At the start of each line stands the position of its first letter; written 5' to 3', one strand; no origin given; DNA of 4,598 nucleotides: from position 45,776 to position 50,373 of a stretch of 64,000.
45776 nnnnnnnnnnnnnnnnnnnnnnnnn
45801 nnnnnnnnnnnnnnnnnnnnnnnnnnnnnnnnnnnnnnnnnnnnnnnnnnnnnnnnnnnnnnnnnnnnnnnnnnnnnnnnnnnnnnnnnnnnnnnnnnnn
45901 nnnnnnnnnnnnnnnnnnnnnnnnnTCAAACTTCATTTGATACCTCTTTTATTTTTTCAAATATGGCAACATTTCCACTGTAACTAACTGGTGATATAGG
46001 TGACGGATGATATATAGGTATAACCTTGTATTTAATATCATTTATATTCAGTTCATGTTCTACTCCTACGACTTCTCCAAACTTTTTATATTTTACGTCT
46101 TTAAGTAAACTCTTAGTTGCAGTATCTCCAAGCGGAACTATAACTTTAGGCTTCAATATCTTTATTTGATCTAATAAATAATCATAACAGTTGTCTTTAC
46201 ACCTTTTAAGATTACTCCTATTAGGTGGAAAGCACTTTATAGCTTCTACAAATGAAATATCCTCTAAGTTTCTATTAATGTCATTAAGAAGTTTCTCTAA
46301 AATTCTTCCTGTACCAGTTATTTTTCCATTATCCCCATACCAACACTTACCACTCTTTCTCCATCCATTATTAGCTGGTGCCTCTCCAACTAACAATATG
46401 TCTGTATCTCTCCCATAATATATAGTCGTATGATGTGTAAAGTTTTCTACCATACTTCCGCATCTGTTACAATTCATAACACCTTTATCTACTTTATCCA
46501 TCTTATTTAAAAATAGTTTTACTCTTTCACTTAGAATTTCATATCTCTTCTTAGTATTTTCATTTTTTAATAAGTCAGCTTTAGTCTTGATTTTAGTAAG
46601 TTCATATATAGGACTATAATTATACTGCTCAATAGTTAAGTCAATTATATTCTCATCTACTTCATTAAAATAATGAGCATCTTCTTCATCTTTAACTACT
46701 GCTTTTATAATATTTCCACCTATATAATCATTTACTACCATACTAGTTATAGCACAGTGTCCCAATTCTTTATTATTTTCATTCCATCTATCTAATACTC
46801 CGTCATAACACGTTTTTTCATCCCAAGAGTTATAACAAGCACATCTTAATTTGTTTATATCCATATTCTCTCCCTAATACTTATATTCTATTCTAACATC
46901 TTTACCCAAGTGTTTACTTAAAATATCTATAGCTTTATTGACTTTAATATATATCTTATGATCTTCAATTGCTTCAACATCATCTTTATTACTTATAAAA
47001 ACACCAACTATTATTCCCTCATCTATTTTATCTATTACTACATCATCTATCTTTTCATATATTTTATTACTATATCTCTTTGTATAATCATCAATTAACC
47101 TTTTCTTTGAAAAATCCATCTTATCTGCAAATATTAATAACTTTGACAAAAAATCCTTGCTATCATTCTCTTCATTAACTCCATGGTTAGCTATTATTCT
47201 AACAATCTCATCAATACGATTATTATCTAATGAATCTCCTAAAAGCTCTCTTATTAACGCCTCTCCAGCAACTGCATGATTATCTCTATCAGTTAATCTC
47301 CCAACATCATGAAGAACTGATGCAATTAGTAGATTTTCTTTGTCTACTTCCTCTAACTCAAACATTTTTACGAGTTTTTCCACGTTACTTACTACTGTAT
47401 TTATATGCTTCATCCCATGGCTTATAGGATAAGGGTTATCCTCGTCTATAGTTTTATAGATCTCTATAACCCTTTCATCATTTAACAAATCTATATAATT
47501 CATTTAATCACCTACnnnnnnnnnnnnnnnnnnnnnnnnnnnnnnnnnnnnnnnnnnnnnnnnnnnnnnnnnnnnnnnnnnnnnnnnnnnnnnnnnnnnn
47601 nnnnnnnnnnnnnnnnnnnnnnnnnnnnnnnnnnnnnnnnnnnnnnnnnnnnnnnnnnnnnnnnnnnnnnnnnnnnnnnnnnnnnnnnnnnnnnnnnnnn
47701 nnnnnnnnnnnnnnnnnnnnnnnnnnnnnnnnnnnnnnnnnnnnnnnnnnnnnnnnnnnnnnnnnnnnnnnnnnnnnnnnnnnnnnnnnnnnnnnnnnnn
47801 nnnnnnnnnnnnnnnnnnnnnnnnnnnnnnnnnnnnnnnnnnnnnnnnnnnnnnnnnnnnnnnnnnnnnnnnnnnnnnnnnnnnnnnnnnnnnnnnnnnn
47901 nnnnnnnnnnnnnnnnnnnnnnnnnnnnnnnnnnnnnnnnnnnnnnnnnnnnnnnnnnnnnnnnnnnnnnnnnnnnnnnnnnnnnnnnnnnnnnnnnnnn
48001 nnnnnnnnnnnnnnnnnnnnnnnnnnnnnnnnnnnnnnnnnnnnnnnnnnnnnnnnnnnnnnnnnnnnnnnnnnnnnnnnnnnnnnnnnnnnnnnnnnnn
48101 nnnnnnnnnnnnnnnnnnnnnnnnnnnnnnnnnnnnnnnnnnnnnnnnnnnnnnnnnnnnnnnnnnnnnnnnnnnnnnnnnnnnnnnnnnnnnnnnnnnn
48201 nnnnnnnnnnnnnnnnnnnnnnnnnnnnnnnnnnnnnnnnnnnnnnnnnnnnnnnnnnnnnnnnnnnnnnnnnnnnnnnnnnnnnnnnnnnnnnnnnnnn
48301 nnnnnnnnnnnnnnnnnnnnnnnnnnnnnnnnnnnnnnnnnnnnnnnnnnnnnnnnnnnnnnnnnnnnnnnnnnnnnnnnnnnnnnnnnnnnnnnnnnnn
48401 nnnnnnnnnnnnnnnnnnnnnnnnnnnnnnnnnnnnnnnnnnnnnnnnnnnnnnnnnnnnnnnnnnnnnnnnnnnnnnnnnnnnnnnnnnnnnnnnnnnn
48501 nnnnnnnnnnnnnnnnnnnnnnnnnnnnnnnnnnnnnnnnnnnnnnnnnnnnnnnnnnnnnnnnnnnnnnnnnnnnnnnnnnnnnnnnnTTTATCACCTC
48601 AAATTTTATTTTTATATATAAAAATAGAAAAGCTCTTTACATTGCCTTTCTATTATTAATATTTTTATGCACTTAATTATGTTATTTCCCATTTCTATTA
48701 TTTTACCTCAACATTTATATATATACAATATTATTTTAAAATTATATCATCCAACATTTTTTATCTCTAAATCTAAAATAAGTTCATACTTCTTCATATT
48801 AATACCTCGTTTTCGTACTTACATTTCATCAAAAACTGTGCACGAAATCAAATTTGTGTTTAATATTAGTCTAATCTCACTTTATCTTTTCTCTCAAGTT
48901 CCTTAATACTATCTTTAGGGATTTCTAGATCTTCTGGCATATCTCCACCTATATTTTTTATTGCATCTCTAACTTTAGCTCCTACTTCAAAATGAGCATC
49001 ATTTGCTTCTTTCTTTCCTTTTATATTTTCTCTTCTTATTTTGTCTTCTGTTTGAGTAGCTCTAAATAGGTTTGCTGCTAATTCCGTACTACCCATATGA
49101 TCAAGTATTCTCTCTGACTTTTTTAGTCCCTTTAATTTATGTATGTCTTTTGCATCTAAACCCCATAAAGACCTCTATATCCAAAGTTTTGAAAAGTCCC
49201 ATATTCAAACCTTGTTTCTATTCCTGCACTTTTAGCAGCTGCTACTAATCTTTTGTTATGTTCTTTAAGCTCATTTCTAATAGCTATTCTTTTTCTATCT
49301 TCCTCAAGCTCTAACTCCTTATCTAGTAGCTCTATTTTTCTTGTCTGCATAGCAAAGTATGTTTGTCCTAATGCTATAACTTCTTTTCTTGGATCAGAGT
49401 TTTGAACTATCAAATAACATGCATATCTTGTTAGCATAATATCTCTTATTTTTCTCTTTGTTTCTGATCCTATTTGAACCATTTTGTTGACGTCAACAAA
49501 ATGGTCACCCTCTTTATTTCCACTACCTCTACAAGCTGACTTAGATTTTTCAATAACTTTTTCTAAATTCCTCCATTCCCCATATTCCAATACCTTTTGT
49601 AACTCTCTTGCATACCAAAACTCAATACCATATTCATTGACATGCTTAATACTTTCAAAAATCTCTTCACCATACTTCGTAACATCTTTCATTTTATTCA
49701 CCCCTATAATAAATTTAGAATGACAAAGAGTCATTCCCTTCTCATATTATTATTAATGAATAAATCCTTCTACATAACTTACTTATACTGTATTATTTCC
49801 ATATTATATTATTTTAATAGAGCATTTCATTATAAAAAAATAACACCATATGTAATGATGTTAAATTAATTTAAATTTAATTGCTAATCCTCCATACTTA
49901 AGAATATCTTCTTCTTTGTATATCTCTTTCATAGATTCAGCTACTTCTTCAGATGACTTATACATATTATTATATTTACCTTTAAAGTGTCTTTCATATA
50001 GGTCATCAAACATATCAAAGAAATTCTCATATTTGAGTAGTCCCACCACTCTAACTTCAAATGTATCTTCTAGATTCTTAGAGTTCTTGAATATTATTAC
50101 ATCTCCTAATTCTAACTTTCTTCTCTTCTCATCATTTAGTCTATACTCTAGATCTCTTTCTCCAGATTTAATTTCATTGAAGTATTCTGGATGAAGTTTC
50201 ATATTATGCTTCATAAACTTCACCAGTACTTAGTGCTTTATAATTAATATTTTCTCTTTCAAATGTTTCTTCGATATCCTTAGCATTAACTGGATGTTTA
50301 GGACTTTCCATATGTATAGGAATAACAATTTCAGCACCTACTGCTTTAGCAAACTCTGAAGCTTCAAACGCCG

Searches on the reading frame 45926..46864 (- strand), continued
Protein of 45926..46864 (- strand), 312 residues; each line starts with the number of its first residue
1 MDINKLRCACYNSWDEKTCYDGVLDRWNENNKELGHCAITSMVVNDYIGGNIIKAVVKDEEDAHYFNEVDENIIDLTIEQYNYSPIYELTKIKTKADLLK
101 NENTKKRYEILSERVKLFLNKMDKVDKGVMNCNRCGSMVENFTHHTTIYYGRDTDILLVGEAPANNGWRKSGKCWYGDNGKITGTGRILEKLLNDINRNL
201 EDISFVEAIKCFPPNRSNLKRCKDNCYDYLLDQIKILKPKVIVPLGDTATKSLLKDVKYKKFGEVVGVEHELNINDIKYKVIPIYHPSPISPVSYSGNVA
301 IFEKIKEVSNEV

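Call 91: find_encoding_contigs(protein=P0006, flank=6000, max_places=2)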
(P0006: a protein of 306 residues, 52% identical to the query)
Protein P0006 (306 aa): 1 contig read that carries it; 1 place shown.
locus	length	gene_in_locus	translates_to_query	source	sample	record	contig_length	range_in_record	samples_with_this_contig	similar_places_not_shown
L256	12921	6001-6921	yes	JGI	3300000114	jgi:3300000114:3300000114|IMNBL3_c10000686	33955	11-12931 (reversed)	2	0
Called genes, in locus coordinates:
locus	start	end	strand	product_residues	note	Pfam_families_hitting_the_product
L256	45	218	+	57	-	-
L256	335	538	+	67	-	-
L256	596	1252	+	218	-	PF01966:HD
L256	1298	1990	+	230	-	PF23023:Anti-Pycsar_Apyc1 (weak), PF00753:Lactamase_B, PF19583:ODP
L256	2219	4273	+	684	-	-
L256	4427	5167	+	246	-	PF02661:Fic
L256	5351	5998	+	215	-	PF00753:Lactamase_B (weak), PF13483:Lactamase_B_3, PF23023:Anti-Pycsar_Apyc1 (faint), PF12706:Lactamase_B_2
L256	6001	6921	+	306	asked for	PF24585:YunG, PF03167:UDG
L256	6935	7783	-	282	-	-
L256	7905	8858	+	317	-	PF08443:RimK (faint)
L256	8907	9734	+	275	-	PF06831:H2TH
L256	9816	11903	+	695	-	PF03412:Peptidase_C39, PF00664:ABC_membrane, PF00005:ABC_tran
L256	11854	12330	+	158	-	-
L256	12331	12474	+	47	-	-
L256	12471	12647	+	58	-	-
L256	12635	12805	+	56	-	-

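Call 93: search_protein_families(library=pfam, proteins=[L056:12843-13733:-, L019:20245-20886:+, L256:2219-4273:+, L004:5939-6592:+, L045:12484-13056:+], max_evalue=0.01)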
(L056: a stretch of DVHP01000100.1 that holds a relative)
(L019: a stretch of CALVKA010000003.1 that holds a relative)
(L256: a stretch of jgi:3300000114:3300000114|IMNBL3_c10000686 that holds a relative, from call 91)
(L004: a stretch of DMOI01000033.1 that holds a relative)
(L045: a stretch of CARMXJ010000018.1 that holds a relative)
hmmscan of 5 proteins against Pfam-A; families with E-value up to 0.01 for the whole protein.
L056:12843-13733:- (296 aa): 2 families
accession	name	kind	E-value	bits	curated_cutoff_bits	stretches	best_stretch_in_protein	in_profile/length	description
PF04266.20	ASCH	-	5.7e-05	24.2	21.2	1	4-86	1-60/103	ASCH domain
PF04473.18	DUF553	-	0.0047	16.8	20.5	1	133-229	20-112/140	Transglutaminase-like domain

L019:20245-20886:+ (214 aa): 2 families
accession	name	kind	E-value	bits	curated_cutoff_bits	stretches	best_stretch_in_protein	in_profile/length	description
PF06042.17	NTP_transf_6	-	2.9e-12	47.2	25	1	161-214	6-60/159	Nucleotidyltransferase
PF04266.20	ASCH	-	2.1e-08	35.2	21.2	1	4-96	1-72/103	ASCH domain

L256:2219-4273:+ (684 aa): 0 families

L004:5939-6592:+ (217 aa): 1 family
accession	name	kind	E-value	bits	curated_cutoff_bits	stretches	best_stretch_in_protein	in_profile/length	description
PF08843.17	AbiEii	-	3.7e-25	89.7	22.5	1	15-195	46-226/238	Nucleotidyl transferase AbiEii toxin, Type IV TA system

L045:12484-13056:+ (190 aa): 3 families
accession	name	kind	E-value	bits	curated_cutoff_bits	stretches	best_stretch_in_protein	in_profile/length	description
PF12917.13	YfbR-like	-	1.2e-05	25.5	25.9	1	47-125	29-111/182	5'-deoxynucleotidase YfbR-like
PF06135.17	IreB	-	0.0065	17.1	25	0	48-86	13-51/78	IreB regulatory phosphoprotein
PF20680.3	DUF6817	-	0.0079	16.7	25.2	0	43-80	8-46/85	Domain of unknown function (DUF6817)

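Call 94: search_protein_families(library=pfam, proteins=[L059:3845-4981:+, L026:17912-19009:+, L058:18918-19463:+, L048:8092-9483:+], max_evalue=0.01)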
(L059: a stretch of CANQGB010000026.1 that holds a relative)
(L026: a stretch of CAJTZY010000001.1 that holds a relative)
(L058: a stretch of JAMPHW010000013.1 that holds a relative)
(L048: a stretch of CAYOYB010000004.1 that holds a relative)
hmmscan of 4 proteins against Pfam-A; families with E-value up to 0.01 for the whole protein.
L059:3845-4981:+ (378 aa): 2 families
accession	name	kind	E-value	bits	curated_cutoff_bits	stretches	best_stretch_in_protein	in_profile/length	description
PF02834.22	LigT_PEase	-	1e-09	38.9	23.3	1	107-172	7-78/87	LigT like Phosphoesterase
PF13563.12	2_5_RNA_ligase2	-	2.2e-09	38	27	1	48-172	19-147/152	2'-5' RNA ligase superfamily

L026:17912-19009:+ (365 aa): 1 family
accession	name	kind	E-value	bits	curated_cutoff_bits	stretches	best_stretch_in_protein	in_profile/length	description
PF04473.18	DUF553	-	0.00041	20.3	20.5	1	16-89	26-93/140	Transglutaminase-like domain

L058:18918-19463:+ (181 aa): 2 families
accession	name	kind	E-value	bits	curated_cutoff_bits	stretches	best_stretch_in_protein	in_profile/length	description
PF13563.12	2_5_RNA_ligase2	-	6.2e-06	26.8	27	1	49-169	21-146/152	2'-5' RNA ligase superfamily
PF02834.22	LigT_PEase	-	0.0056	17.3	23.3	0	129-170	32-78/87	LigT like Phosphoesterase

L048:8092-9483:+ (463 aa): 3 families
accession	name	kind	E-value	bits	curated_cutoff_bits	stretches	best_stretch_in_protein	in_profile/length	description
PF04072.20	LCM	-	1.5e-09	38.5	22.3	1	236-354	63-186/187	Leucine carboxyl methyltransferase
PF02834.22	LigT_PEase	-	1.4e-07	32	23.3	1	109-172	9-78/87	LigT like Phosphoesterase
PF13563.12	2_5_RNA_ligase2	-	1.3e-06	28.9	27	1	56-172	27-147/152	2'-5' RNA ligase superfamily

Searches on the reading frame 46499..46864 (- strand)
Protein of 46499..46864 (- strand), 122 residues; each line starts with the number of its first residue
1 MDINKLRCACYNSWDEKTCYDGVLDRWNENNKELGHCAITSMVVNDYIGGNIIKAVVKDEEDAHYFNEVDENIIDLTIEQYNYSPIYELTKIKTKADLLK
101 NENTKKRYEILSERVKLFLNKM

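Call 72: predict_structure(alignment_id=A4)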
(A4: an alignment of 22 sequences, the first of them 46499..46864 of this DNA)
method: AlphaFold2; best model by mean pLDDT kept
length: 122 residues; sequences in the alignment: 22
mean_pLDDT: 97.3   pTM: 0.91
mean pLDDT of the five models: 97.3, 97.1, 96.7, 96.5, 96.2
residues with pLDDT >= 90: 120; 70-90: 2; 50-70: 0; < 50: 0
segments of 3 or more residues with pLDDT < 50: none
pLDDT, mean of each block of 10 residues (from residue 1): 97 98 96 98 98 97 96 97 95 98 98 99 95
secondary structure, 60 per line:
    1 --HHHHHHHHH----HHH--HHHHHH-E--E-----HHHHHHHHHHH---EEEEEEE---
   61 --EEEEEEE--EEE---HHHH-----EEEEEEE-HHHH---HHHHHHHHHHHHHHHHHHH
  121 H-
elements in order: H3-11 H21-26 H37-47 E51-57 E63-69 E72-74 H78-81 E87-93 H95-98 H102-121

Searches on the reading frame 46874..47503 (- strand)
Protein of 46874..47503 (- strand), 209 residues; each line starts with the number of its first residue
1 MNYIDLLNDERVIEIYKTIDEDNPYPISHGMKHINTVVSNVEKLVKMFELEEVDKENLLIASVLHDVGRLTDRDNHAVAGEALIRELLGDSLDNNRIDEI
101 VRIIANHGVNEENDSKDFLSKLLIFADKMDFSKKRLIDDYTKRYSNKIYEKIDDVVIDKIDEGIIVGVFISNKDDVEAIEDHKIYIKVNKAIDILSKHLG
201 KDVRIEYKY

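Call 3: search_protein_families(library=pfam, proteins=[window:46874-47503:-], max_evalue=0.1)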
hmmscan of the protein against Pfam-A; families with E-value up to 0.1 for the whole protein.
window:46874-47503:- (209 aa): 3 families
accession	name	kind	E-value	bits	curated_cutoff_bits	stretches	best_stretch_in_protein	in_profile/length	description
PF01966.28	HD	-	1.9e-07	31.8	22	1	40-129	11-113/116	HD domain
PF24391.1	HD-CE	-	0.041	14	27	0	29-114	7-153/263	HD-CE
PF17793.6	AHD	-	0.071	13.6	27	0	92-112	16-36/61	ANC1 homology domain (AHD)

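Call 4: search_protein_families(library=padloc, proteins=[window:46874-47503:-], max_evalue=0.1)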
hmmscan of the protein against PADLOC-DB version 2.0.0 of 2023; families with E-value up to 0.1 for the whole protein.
window:46874-47503:- (209 aa): 5 families
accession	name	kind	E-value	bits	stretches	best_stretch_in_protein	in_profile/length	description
PDLC01293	Cas10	-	7.5e-05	19.8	1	59-160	2-96/577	CAS-III; effector_LS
PDLC01192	Cas10d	-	0.0012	15.2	1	28-112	34-118/847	CAS-I-D; effector_LS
PDLC01770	Cas3g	-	0.0056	13.2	1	32-71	544-583/733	-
PDLC00939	Cas3g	-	0.0091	12.1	1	32-73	694-735/864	"CRISPR-associated helicase Cas3, subtype Dpsyc"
PDLC01254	Cas3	-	0.011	14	1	33-146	12-127/164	CAS-I; effector_G3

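Call 5: search_protein_families(library=ncbifam, proteins=[window:46874-47503:-], max_evalue=0.01)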
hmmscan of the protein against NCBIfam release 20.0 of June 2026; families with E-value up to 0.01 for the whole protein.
window:46874-47503:- (209 aa): 5 families
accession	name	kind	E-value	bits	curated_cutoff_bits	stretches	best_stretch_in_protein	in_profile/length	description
TIGR02578.2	cas_TM1811_Csm1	equivalog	0.00062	18.6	170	1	56-138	2-85/753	type III-A CRISPR-associated protein Cas10/Csm1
NF053512.1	nitric_RR_NosR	exception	0.0032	16.5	400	1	32-76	194-238/422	response regulator c-di-GMP phosphodiesterase, NosR family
TIGR00277.1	HDIG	domain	0.0034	17.2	27.6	1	31-87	6-68/84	HDIG domain-containing metalloprotein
TIGR00295.1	TIGR00295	hypoth_equivalog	0.0078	16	172.35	0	32-115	16-98/164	TIGR00295 family protein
NF050075.1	SMU1112c_YaeR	equivalog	0.0091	16.3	140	0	7-59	47-101/125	SMU1112c/YaeR family gloxylase I-like metalloprotein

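Call 6: search_protein_families(library=phrogs, proteins=[window:46874-47503:-], max_evalue=0.01)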
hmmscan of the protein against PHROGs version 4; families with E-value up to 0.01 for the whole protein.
window:46874-47503:- (209 aa): 2 families
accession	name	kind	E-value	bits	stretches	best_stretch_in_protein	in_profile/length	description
phrog_3921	-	unknown function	2.7e-13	50.8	1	28-148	28-148/227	-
phrog_16069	-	other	0.00085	19.7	1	7-104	23-137/245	phosphohydrolase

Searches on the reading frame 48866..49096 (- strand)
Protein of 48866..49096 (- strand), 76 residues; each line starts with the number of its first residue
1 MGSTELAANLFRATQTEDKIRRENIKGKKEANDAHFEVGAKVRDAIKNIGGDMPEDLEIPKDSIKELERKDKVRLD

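Call 3: search_protein_families(library=pfam, proteins=[window:48866-49096:-], max_evalue=0.1)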
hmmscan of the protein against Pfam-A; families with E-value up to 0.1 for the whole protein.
window:48866-49096:- (76 aa): 0 families

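Call 4: search_protein_families(library=padloc, proteins=[window:48866-49096:-], max_evalue=0.1)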
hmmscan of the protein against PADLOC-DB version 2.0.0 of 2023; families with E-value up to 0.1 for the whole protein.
window:48866-49096:- (76 aa): 4 families
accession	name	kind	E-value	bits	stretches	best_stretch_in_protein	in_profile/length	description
PDLC04918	PDC-S13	-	2.5e-37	127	1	1-75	132-206/214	-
PDLC04919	PDC-S13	-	3.3e-26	90.2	1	1-72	197-267/281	-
PDLC03083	Specificity_I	-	1.1e-25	87.9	1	1-72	196-267/717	Type I specificity subunit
PDLC04920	PDC-S13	-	0.0056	14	1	1-52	204-258/286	-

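Call 5: search_protein_families(library=ncbifam, proteins=[window:48866-49096:-], max_evalue=0.01)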
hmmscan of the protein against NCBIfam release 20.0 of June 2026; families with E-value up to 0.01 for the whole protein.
window:48866-49096:- (76 aa): 1 family
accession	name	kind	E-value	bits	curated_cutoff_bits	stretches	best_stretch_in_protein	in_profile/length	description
NF008573.0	PRK11525.1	equivalog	5.9e-26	91.5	242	1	1-72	203-274/288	DNA damage-inducible protein D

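Call 6: search_protein_families(library=phrogs, proteins=[window:48866-49096:-], max_evalue=0.01)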
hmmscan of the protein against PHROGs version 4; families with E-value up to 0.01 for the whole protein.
window:48866-49096:- (76 aa): 1 family
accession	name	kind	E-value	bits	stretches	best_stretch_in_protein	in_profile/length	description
phrog_8036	-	unknown function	1.9e-25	90.8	1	1-72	205-276/290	-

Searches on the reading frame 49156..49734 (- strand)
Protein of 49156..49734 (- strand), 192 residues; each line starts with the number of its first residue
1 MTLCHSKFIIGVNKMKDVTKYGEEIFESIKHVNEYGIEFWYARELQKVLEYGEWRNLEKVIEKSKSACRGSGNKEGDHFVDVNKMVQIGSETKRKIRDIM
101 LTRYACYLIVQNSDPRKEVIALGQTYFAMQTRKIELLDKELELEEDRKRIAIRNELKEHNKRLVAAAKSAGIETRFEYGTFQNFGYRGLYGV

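Call 3: search_protein_families(library=pfam, proteins=[window:49156-49734:-], max_evalue=0.1)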
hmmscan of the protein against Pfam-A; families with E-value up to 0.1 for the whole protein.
window:49156-49734:- (192 aa): 1 family
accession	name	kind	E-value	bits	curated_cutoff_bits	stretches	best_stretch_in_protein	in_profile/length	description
PF02498.22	Bro-N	-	7.4e-12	46.2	25.6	1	29-121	2-86/96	BRO family, N-terminal domain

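Call 4: search_protein_families(library=padloc, proteins=[window:49156-49734:-], max_evalue=0.1)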
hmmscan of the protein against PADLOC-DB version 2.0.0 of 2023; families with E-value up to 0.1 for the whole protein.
window:49156-49734:- (192 aa): 4 families
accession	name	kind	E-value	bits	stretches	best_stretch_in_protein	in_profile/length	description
PDLC04919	PDC-S13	-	1.6e-74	248.7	1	18-191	5-174/281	-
PDLC03083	Specificity_I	-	1e-55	187.2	1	23-191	3-173/717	Type I specificity subunit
PDLC04871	PDC-S05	-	2.4e-28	97.3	1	23-142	11-130/468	-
PDLC04918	PDC-S13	-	5.4e-25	86.7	2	15-113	1-102/214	-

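Call 5: search_protein_families(library=ncbifam, proteins=[window:49156-49734:-], max_evalue=0.01)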
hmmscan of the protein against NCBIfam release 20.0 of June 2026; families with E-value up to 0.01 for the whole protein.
window:49156-49734:- (192 aa): 1 family
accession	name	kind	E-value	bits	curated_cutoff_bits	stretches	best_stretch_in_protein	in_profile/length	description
NF008573.0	PRK11525.1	equivalog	1.3e-77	261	242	1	16-191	3-180/288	DNA damage-inducible protein D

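Call 6: search_protein_families(library=phrogs, proteins=[window:49156-49734:-], max_evalue=0.01)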
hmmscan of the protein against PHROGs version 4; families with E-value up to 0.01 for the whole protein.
window:49156-49734:- (192 aa): 2 families
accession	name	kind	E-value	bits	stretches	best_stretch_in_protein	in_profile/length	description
phrog_8036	-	unknown function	2.3e-68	231.6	1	12-191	12-183/290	-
phrog_63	-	transcription regulation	0.004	17.5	1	28-164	121-256/431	anti-repressor Ant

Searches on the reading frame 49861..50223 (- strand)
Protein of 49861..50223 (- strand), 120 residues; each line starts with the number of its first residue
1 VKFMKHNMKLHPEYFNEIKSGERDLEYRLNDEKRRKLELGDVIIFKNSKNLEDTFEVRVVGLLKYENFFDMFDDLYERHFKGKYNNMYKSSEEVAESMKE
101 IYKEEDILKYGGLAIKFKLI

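Call 3: search_protein_families(library=pfam, proteins=[window:49861-50223:-], max_evalue=0.1)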
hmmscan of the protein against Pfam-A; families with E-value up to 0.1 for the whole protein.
window:49861-50223:- (120 aa): 2 families
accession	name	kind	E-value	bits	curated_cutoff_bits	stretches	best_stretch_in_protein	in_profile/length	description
PF04266.20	ASCH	-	1.3e-08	35.9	21.2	1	8-119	1-101/103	ASCH domain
PF12961.13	DUF3850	-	7.1e-07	29.8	22.9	1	6-58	2-51/77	Domain of unknown function (DUF3850)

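Call 4: search_protein_families(library=padloc, proteins=[window:49861-50223:-], max_evalue=0.1)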
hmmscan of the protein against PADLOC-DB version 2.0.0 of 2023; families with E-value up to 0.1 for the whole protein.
window:49861-50223:- (120 aa): 3 families
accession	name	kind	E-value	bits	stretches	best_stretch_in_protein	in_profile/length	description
PDLC03248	MTase_II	-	0.0058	13.4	1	24-110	292-372/521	Type II methyltransferase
PDLC04685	PDC-M50A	-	0.0062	14.8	0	11-63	75-123/130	-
PDLC04425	PDC-M11B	-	0.0092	14.5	1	7-47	4-41/132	-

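Call 5: search_protein_families(library=ncbifam, proteins=[window:49861-50223:-], max_evalue=0.01)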
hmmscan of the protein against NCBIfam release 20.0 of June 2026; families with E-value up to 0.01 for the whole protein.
window:49861-50223:- (120 aa): 1 family
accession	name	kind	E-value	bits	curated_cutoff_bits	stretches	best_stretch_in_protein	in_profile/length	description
NF003051.0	PRK03968.1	equivalog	0.0093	15.1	431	0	26-104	135-219/406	DNA primase large subunit PriL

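Call 6: search_protein_families(library=phrogs, proteins=[window:49861-50223:-], max_evalue=0.01)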
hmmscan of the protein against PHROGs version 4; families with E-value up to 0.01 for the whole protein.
window:49861-50223:- (120 aa): 6 families
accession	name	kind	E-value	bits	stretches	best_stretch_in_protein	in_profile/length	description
phrog_19935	-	DNA, RNA and nucleotide metabolism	1.5e-23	84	1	5-119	4-113/116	RNA-binding protein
phrog_986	-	DNA, RNA and nucleotide metabolism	3.4e-06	28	1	1-50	93-139/253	RNA-binding protein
phrog_1812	-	unknown function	3.8e-05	24.5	1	3-48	2-44/150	-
phrog_15982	-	unknown function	0.001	19.2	1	4-63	371-430/453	-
phrog_625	-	unknown function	0.0018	19.5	1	8-51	6-52/98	-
phrog_24858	-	unknown function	0.0019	18.8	1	5-47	104-143/180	-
